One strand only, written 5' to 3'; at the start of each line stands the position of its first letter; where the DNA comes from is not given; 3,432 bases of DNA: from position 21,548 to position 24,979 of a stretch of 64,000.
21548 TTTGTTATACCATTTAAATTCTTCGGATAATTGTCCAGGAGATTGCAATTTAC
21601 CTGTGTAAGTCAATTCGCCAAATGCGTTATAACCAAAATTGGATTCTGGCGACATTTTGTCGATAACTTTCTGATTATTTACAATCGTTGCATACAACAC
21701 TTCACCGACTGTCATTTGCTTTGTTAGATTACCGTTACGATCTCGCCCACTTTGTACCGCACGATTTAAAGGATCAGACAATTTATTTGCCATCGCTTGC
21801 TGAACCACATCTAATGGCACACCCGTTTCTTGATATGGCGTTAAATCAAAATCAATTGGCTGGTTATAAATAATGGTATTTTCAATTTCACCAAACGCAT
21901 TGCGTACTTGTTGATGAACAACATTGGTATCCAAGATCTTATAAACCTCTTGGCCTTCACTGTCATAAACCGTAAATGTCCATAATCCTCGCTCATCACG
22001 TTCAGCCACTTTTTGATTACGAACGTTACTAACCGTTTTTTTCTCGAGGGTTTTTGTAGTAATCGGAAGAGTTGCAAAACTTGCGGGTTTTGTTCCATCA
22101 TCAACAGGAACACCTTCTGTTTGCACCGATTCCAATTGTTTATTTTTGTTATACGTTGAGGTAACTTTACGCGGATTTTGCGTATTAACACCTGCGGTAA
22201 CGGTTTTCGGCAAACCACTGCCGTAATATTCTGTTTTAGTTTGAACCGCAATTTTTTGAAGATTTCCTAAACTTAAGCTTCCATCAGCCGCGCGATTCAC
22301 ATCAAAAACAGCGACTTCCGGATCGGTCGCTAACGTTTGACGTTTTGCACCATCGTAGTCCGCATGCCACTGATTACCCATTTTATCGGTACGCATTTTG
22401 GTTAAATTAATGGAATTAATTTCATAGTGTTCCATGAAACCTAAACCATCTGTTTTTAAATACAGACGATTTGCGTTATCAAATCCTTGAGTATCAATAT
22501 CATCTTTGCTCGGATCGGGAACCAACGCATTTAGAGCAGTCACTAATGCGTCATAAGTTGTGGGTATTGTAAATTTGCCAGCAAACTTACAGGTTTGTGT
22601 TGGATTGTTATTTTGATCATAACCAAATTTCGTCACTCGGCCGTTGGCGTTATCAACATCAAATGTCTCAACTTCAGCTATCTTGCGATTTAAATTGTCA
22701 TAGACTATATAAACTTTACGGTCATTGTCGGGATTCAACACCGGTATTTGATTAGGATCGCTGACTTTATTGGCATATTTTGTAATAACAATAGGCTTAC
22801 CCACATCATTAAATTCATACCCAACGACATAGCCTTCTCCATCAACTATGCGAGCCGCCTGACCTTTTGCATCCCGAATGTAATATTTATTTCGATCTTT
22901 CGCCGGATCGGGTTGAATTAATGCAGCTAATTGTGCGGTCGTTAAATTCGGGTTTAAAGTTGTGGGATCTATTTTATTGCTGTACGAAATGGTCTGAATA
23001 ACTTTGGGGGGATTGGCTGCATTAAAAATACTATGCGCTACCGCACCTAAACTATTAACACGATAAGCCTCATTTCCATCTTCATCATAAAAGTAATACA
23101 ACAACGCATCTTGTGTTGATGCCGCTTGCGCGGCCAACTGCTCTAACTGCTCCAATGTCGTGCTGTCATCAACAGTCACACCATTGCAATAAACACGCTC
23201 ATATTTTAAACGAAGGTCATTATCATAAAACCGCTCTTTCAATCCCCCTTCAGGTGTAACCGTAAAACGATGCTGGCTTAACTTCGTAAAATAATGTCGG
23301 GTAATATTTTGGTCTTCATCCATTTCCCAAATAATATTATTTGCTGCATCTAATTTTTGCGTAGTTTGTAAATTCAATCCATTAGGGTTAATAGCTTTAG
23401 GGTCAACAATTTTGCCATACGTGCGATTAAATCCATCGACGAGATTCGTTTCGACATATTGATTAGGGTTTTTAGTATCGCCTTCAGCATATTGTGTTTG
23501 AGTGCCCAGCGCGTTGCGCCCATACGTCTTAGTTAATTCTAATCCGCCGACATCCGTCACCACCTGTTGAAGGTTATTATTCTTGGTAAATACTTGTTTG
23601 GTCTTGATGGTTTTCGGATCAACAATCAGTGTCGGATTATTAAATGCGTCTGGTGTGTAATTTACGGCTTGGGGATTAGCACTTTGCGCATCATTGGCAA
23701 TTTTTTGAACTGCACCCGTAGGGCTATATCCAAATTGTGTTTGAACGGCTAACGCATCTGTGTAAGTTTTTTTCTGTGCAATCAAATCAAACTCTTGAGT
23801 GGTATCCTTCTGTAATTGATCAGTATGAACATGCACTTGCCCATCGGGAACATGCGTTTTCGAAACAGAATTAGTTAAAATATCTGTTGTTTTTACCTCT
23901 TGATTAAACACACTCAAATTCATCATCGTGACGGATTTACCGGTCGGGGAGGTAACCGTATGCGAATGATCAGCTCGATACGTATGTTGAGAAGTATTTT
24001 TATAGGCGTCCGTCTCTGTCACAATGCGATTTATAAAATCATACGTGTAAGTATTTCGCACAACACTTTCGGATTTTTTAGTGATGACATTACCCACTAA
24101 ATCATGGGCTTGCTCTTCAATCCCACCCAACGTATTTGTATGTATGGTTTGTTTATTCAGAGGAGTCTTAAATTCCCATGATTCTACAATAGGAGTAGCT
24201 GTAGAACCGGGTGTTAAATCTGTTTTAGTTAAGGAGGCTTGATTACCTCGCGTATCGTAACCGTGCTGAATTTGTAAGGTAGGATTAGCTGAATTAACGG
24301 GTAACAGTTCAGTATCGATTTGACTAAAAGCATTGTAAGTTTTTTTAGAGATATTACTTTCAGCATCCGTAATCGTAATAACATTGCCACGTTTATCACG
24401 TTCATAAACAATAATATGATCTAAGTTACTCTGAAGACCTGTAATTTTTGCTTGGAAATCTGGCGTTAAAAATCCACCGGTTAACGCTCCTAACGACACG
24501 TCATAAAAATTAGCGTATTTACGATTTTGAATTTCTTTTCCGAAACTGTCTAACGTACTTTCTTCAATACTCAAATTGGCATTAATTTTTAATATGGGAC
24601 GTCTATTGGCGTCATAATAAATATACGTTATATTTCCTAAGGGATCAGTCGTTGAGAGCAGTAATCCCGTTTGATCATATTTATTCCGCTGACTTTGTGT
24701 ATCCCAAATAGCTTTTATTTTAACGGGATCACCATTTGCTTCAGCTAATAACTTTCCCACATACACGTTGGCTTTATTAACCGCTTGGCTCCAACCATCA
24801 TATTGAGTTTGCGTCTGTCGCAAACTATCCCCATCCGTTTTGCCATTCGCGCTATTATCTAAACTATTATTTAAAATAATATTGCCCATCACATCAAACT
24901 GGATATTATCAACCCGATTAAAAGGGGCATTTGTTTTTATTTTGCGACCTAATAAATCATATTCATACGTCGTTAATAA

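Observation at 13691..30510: A four-part RHS module: RI-LRR membrane protein, 4301-aa RHS protein with a LysM domain, an ATGA-coupled small ORF, and a downstream orphan duplicate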

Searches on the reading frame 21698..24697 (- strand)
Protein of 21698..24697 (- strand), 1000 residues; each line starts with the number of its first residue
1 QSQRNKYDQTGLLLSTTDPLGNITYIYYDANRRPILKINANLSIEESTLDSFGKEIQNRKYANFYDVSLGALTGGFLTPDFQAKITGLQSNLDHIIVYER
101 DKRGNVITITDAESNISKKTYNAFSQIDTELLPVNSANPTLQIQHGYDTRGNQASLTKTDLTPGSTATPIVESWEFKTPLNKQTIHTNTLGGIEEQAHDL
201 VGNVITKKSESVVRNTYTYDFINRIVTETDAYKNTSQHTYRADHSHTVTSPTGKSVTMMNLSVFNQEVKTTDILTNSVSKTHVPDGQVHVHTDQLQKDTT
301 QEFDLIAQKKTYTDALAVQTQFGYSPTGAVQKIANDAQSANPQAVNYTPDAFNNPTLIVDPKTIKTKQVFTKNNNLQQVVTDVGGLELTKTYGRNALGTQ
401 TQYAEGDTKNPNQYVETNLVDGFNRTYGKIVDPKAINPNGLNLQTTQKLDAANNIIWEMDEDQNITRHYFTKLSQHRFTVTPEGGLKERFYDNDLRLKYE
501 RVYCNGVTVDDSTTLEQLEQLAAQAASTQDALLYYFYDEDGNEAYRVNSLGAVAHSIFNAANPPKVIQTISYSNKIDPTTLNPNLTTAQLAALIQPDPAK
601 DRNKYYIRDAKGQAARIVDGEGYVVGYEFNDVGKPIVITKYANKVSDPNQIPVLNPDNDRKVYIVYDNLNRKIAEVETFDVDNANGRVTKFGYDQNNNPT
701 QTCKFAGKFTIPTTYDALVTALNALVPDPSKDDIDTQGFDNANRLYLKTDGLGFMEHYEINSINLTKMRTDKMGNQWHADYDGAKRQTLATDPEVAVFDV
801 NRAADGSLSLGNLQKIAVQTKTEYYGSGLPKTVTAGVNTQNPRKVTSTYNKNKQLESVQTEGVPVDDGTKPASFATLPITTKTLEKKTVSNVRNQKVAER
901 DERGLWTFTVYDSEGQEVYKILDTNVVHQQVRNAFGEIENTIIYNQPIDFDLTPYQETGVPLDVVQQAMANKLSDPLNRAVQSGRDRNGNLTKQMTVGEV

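Call 116: search_protein_families(library=ncbifam, proteins=[window:21698-24697:-], max_evalue=1)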
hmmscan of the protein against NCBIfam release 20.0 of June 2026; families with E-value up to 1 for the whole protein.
window:21698-24697:- (1000 aa): 1 family
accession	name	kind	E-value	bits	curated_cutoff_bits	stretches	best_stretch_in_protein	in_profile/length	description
TIGR01643.1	YD_repeat_2x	repeat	1.6e-07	31.6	15.8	2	7-35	1-29/42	YD repeat-containing protein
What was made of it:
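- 21248..27697 (-): First YD/RHS-repeat block (aa 1 to about 2150). The shell starts at the very N-terminus (..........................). TIGR01643 at 1.6e-7 (call 116).
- On Canonical Rhs polymorphic toxin (Rhs-core family): TIGR01643 at 1.6e-7, above its cut-off (call 116).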

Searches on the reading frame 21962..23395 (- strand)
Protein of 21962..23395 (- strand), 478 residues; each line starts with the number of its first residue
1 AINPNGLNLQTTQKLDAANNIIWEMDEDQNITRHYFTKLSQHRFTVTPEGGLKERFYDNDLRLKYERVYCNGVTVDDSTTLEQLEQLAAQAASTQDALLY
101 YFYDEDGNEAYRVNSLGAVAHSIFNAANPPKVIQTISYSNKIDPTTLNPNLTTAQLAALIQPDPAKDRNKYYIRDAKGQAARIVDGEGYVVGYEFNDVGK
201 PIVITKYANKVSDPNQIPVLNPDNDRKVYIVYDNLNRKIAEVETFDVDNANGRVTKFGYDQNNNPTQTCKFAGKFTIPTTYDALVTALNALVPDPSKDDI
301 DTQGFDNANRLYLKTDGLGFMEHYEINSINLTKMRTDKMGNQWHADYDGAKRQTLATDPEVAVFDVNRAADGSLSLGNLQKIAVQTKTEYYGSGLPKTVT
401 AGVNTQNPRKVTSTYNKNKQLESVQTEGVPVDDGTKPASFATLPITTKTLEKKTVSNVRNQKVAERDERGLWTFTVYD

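Call 10: search_protein_families(library=pfam, proteins=[window:21962-23395:-], max_evalue=1)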
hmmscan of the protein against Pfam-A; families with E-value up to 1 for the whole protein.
window:21962-23395:- (478 aa): 1 family
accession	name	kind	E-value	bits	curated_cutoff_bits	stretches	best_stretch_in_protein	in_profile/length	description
PF05593.20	RHS_repeat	-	6.1e-08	33.3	22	1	249-267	12-30/38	RHS Repeat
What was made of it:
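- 21248..27697 (-): Pfam RHS_repeat hits in pieces 1-5 (call 10).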

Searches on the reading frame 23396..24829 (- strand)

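Call 10: search_protein_families(library=pfam, proteins=[window:23396-24829:-], max_evalue=1)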
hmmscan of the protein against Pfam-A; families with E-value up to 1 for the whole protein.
window:23396-24829:- (478 aa): 2 families
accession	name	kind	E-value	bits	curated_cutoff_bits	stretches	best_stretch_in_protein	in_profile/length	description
PF05593.20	RHS_repeat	-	1.9e-10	41.3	22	2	51-79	1-29/38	RHS Repeat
PF20647.2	DUF6808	-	0.055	13.9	24.4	1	120-161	14-54/86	Domain of unknown function (DUF6808)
